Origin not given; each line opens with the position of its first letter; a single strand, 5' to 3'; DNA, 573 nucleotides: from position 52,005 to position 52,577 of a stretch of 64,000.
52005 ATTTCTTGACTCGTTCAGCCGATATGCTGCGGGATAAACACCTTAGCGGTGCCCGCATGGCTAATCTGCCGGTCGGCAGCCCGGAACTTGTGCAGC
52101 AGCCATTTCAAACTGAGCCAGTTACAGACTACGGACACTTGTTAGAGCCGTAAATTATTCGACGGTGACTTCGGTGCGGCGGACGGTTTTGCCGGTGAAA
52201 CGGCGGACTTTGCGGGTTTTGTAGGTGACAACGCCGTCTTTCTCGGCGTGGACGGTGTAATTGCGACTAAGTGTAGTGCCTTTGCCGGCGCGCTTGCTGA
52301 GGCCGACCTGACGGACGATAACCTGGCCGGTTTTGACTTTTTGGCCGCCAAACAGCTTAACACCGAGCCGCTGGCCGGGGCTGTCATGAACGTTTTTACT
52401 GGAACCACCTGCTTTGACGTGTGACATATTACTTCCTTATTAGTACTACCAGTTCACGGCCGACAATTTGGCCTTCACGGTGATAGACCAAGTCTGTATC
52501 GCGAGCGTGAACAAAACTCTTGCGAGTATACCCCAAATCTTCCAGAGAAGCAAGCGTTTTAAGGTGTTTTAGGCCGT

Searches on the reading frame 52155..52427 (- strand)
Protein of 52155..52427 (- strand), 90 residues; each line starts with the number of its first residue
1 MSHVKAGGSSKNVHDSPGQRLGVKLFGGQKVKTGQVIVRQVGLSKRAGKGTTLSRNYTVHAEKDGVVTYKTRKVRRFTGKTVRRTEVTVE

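Call 64: search_protein_families(library=pfam, proteins=[window:52155-52427:-], max_evalue=0.01)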
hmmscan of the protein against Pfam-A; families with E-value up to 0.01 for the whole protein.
window:52155-52427:- (90 aa): 1 family
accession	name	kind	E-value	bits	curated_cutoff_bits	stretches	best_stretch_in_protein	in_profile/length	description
PF01016.24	Ribosomal_L27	-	4.4e-22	78.4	20.5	1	3-77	2-76/79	Ribosomal L27 protein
